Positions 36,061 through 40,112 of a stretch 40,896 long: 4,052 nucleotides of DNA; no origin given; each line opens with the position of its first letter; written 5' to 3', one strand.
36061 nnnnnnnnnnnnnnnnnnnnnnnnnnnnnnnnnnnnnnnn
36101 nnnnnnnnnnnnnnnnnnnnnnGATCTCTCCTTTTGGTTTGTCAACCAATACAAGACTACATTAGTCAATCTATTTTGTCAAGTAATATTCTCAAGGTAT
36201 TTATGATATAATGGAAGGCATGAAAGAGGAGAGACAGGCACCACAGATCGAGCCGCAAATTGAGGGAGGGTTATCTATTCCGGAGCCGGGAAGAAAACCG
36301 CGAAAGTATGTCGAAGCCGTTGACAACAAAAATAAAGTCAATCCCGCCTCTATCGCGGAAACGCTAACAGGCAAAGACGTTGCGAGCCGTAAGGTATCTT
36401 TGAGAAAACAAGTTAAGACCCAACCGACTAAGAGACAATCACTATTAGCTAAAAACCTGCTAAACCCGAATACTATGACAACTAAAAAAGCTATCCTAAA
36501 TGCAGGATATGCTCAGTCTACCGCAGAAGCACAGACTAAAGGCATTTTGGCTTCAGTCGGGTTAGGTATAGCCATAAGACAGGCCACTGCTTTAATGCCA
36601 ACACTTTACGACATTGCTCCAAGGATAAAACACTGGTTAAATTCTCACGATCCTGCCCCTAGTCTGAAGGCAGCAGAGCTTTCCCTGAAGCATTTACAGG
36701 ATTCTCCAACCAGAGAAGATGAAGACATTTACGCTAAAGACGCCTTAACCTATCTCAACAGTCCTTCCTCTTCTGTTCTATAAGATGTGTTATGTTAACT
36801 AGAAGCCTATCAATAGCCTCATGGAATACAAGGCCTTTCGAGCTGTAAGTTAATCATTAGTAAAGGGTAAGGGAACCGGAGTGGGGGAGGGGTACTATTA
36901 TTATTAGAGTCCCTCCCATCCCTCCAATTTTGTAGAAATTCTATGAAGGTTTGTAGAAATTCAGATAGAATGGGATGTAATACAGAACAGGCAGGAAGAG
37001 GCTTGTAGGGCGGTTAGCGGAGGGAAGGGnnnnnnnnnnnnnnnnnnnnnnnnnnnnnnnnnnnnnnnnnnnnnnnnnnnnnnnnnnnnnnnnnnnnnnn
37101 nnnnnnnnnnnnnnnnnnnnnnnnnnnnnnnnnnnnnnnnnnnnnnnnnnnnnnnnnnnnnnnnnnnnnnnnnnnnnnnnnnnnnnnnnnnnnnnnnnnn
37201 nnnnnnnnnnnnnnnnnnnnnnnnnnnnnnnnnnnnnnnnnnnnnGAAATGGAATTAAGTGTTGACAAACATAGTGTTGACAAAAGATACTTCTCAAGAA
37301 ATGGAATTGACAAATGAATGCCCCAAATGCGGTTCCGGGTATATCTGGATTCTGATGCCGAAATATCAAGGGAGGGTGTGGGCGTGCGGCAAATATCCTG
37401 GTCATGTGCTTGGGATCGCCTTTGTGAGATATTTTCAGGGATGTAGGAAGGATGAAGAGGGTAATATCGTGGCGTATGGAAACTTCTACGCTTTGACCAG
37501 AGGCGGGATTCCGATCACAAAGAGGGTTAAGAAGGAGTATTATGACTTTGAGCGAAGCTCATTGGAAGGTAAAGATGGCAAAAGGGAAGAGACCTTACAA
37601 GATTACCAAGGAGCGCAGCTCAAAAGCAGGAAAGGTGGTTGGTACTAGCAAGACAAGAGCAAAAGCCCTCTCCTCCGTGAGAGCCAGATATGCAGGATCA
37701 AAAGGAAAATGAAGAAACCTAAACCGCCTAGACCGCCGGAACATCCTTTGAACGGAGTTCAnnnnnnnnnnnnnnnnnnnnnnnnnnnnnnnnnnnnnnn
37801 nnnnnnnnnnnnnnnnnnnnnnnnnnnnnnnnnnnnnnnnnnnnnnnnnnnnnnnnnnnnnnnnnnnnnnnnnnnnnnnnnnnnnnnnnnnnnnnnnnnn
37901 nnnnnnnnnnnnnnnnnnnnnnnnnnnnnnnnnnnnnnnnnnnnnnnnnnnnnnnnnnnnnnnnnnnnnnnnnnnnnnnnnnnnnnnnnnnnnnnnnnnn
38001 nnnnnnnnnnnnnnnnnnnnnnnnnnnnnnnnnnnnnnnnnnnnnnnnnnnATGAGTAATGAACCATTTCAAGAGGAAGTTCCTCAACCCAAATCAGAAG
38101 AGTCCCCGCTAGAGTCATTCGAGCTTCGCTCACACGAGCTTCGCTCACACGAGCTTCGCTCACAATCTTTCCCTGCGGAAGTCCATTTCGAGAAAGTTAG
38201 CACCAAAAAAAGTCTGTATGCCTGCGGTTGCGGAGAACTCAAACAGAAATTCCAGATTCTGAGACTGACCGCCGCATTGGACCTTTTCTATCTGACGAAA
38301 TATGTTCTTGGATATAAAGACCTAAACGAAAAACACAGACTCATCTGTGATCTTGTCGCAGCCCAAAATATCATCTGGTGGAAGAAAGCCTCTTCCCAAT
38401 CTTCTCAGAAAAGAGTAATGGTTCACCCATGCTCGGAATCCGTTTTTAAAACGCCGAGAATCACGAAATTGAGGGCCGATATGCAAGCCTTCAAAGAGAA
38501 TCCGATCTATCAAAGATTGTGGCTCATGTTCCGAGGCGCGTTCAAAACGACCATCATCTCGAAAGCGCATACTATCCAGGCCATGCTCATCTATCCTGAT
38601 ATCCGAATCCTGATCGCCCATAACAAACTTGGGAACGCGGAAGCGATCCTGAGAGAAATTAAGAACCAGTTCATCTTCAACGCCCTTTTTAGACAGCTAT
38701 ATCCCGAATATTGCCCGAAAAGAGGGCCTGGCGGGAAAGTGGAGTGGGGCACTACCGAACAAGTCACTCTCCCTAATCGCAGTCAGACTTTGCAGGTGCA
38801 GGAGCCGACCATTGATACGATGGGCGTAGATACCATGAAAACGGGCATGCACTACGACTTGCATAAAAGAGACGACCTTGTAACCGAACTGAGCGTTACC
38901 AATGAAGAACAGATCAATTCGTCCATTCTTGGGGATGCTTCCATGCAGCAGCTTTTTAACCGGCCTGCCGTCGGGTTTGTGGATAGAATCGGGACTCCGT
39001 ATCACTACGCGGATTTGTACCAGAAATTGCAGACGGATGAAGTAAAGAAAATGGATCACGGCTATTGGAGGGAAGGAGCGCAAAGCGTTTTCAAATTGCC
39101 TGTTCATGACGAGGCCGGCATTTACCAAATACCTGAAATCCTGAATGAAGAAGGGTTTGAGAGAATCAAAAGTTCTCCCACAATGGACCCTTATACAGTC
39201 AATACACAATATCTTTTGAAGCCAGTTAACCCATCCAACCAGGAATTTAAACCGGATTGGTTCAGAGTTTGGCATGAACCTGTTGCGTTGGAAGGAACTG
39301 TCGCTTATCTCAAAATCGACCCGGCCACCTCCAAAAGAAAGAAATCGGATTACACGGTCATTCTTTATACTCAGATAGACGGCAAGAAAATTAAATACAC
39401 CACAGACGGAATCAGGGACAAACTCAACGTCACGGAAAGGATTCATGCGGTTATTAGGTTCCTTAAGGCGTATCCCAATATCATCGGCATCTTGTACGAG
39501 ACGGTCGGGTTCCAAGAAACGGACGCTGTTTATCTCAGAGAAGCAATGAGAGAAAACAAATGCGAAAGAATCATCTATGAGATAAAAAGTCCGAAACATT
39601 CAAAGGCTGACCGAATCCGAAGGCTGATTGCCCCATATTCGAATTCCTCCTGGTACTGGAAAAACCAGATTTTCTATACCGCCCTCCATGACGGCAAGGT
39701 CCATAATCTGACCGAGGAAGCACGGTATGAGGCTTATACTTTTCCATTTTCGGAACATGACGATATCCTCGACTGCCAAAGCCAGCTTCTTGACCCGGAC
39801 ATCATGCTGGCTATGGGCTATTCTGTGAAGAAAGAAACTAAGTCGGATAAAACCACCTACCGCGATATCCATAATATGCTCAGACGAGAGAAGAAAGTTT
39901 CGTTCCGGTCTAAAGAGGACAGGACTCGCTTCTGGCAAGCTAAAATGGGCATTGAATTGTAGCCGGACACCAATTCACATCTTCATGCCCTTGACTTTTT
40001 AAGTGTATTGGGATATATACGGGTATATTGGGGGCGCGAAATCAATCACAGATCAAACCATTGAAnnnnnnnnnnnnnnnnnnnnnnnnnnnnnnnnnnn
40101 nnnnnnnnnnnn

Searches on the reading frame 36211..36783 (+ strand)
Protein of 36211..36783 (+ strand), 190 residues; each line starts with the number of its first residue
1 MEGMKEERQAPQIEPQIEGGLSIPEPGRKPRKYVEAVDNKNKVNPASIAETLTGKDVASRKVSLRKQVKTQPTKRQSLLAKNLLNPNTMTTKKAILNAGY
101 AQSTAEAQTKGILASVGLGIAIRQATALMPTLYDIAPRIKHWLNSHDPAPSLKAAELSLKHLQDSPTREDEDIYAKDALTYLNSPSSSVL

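Call 11: search_protein_families(library=pfam, proteins=[window:36211-36783:+], max_evalue=0.01)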
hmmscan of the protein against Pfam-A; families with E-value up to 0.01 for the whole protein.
window:36211-36783:+ (190 aa): 0 families

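Call 32: search_protein_families(library=phrogs, proteins=[window:36211-36783:+], max_evalue=0.01)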
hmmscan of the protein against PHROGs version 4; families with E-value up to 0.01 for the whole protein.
window:36211-36783:+ (190 aa): 0 families

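Call 37: search_protein_families(library=pfam, proteins=[window:36211-36783:+], max_evalue=5)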
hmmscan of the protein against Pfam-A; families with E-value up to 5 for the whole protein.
window:36211-36783:+ (190 aa): 1 family
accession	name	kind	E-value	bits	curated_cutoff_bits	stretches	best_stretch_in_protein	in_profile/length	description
PF03592.21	Terminase_2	-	0.66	11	26.1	1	88-127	15-54/141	Terminase small subunit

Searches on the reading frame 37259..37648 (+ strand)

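Call 11: search_protein_families(library=pfam, proteins=[window:37259-37648:+], max_evalue=0.01)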
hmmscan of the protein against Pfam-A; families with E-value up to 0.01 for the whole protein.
window:37259-37648:+ (129 aa): 0 families

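Call 33: search_protein_families(library=phrogs, proteins=[window:37259-37648:+], max_evalue=0.01)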
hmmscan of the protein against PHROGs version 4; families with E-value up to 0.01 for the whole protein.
window:37259-37648:+ (129 aa): 1 family
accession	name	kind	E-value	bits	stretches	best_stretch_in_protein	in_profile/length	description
phrog_2945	-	unknown function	0.0063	17.3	0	12-33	3-22/68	-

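Call 37: search_protein_families(library=pfam, proteins=[window:37259-37648:+], max_evalue=5)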
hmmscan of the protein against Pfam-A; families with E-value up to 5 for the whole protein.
window:37259-37648:+ (129 aa): 2 families
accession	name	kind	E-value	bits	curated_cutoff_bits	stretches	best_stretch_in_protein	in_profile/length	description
PF01599.25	Ribosomal_S27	-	0.021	15.1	22.3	1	17-45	16-40/44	Ribosomal protein S27a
PF01396.24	Zn_ribbon_Top1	-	0.11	12.8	32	1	19-47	2-28/39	Topoisomerase DNA binding C4 zinc finger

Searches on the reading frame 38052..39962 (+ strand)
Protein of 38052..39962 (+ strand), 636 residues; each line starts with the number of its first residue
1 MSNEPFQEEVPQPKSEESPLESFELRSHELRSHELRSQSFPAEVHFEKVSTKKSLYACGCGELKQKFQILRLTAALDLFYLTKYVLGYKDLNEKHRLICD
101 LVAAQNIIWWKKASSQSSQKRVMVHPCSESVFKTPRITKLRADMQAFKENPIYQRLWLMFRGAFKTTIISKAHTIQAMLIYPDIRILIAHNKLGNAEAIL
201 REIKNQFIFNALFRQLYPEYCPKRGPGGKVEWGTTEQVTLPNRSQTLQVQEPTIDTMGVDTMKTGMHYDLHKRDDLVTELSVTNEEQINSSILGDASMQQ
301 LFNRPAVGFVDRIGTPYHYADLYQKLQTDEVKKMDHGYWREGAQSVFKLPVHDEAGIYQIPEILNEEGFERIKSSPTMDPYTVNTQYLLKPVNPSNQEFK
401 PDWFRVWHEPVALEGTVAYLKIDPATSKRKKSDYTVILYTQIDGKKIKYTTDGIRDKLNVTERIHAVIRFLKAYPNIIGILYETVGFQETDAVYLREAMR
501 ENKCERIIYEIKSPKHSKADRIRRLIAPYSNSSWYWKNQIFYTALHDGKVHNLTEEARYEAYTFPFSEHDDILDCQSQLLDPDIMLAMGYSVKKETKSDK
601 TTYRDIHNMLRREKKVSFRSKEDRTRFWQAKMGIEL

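Call 11: search_protein_families(library=pfam, proteins=[window:38052-39962:+], max_evalue=0.01)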
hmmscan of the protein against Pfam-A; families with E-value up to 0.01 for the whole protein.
window:38052-39962:+ (636 aa): 0 families

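Call 18: find_related_loci(query=window:38052-39962:+, collection=viral_contigs, flank=10000)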
Query window:38052-39962:+ (636 aa) in viral_contigs; peptide patterns used: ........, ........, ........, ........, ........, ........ (x = any residue, [..] = any of these).
2 stretches matched a pattern; 1 encode a relative of the query (tblastn E <= 1e-3); 1 distinct loci.
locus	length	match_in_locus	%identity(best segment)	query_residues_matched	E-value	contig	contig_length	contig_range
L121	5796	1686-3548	95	1-636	0e+0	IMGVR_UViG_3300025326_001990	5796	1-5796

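Call 33: search_protein_families(library=phrogs, proteins=[window:38052-39962:+], max_evalue=0.01)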
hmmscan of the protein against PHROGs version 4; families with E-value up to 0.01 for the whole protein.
window:38052-39962:+ (636 aa): 3 families
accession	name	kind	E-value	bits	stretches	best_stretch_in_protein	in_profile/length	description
phrog_38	-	head and packaging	1.9e-50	173.4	1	138-581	302-701/760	terminase large subunit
phrog_5573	-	head and packaging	3.4e-07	31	1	345-581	13-232/250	terminase large subunit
phrog_11978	-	unknown function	0.0012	19.7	1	421-528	3-117/180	-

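Call 53: find_related_loci(query=window:38052-39962:+, collection=genome_contigs, flank=10000)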
Query window:38052-39962:+ (636 aa) in genome_contigs; peptide patterns used: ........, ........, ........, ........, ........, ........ (x = any residue, [..] = any of these).
12 stretches matched a pattern, but none encodes a relative of the query by tblastn (E <= 1e-3).

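Call 54: find_homologous_proteins(query=window:38052-39962:+, max_evalue=1e-20)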
Query window:38052-39962:+ (636 aa): 52 proteins with E <= 1e-20 among 5637 candidates.
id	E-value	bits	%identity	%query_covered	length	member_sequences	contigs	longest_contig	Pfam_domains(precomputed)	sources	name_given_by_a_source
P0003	0.0e+0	1453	99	100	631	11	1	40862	-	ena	-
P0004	1.7e-219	749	58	88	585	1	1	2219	PF17289.9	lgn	-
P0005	1.1e-101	359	39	80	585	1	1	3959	PF17289.9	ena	-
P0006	1.9e-98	349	38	83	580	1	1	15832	-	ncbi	-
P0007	9.5e-97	343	38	86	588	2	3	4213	PF17289.9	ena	-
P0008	1.2e-96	343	39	80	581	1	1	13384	PF17289.9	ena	-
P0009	1.3e-96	343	39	80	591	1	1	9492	PF17289.9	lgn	-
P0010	2.3e-96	342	38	81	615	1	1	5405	PF17289.9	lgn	-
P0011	4.7e-94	334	43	70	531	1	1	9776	PF17289.9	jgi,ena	-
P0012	2.8e-92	328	37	85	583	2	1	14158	PF17289.9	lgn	-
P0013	4.4e-92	328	40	67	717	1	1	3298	-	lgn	-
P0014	3.1e-91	325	38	81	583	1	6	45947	PF17289.9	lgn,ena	-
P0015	5.7e-91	324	37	84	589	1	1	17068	PF17289.9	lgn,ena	-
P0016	5.9e-91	324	42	70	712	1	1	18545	-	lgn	-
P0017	1.2e-90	323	36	80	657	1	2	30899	-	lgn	-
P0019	2.0e-89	319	40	74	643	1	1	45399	PF17289.9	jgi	-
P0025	1.6e-87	313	35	83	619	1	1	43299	-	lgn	-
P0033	2.4e-85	305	39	71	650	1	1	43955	-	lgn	-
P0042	3.1e-81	292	39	69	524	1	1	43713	PF17289.9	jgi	jgi:phage terminase large subunit-like protein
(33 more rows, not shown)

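Call 55: find_encoding_contigs(protein=P0014, flank=10000, max_places=1)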
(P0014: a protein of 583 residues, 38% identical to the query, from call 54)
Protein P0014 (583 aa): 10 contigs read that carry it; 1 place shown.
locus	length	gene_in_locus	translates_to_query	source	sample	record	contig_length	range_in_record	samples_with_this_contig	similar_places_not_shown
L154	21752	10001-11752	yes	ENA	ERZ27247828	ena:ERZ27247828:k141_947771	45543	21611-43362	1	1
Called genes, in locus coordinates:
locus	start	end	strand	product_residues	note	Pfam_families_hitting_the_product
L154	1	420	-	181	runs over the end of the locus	PF05063:MT-A70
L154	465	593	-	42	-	-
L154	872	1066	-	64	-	-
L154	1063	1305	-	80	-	-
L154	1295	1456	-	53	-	-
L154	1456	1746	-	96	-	-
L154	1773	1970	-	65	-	-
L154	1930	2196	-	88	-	-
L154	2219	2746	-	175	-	PF05063:MT-A70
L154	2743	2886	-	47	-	-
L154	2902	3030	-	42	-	-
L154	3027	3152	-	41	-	-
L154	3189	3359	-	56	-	-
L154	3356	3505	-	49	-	PF25208:DUF7838 (faint)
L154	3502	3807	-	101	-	-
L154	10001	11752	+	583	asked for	PF17289:Terminase_6C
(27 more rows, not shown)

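Call 56: find_encoding_contigs(protein=P0019, flank=10000, max_places=1)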
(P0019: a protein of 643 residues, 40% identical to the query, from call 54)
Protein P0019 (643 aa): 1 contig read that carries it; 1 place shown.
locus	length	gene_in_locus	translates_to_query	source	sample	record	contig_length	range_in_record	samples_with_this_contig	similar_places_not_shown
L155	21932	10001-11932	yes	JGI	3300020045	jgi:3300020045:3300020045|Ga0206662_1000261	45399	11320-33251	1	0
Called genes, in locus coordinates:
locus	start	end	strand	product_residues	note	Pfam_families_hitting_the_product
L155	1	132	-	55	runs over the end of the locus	-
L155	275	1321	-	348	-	PF01145:Band_7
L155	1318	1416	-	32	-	-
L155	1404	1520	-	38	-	-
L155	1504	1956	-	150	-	PF02732:ERCC4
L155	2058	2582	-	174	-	-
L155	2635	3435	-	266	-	PF13479:AAA_24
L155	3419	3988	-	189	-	-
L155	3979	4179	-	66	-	-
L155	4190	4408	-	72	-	-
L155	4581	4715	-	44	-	-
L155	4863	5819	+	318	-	PF13481:AAA_25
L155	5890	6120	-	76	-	-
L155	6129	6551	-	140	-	-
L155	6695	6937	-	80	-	-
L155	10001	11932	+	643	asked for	PF17289:Terminase_6C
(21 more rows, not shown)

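Call 57: find_encoding_contigs(protein=P0025, flank=10000, max_places=1)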
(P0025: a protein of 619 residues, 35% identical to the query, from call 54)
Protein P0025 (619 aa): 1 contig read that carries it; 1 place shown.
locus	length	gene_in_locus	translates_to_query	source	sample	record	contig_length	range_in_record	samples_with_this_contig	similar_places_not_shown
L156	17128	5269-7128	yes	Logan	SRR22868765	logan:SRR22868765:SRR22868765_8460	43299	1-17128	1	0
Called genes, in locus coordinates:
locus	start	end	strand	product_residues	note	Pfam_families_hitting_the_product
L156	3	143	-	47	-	?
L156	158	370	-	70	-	-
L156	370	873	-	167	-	-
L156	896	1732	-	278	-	-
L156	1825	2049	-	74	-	-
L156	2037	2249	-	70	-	-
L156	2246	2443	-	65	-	-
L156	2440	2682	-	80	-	-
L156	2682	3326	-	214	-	-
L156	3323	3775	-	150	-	PF00589:Phage_integrase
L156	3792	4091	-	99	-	-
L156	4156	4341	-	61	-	-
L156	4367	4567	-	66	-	-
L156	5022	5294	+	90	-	-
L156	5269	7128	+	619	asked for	-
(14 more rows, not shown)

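Call 58: find_encoding_contigs(protein=P0033, flank=10000, max_places=1)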
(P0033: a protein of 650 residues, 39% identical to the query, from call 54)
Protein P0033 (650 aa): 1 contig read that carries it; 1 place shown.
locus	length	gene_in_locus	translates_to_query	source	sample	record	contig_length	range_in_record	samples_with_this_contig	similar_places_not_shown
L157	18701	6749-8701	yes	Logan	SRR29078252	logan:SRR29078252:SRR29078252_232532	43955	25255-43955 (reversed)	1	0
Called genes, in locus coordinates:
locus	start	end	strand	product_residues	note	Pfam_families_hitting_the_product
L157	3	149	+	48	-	?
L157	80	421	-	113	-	-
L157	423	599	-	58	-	-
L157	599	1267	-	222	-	-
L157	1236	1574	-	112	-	-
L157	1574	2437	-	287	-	-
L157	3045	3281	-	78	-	-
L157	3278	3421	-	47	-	-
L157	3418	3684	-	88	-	-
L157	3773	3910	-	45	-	-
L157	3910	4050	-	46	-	-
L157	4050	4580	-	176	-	PF13392:HNH_3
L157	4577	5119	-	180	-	-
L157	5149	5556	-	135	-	-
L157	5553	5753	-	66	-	-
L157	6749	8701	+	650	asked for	-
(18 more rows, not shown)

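Call 59: find_encoding_contigs(protein=P0042, flank=10000, max_places=1)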
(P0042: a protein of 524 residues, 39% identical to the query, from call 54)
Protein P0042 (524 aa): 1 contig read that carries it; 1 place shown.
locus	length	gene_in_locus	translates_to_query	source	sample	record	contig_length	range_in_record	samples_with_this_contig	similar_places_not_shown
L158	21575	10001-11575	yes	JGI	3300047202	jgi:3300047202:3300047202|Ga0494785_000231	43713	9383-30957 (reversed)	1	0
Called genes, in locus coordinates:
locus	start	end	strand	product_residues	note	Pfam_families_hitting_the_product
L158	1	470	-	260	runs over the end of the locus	PF01171:ATP_bind_3 (faint), PF01507:PAPS_reduct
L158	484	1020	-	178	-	PF05063:MT-A70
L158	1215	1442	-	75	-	-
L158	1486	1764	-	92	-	-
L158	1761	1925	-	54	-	-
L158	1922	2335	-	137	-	PF02732:ERCC4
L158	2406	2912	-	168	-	-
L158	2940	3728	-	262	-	PF13479:AAA_24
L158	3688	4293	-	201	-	-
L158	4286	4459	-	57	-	-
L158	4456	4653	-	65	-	-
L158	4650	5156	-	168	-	-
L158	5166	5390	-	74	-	-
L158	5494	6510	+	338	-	PF13481:AAA_25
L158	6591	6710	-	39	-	-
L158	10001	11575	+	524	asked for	PF17289:Terminase_6C (weak)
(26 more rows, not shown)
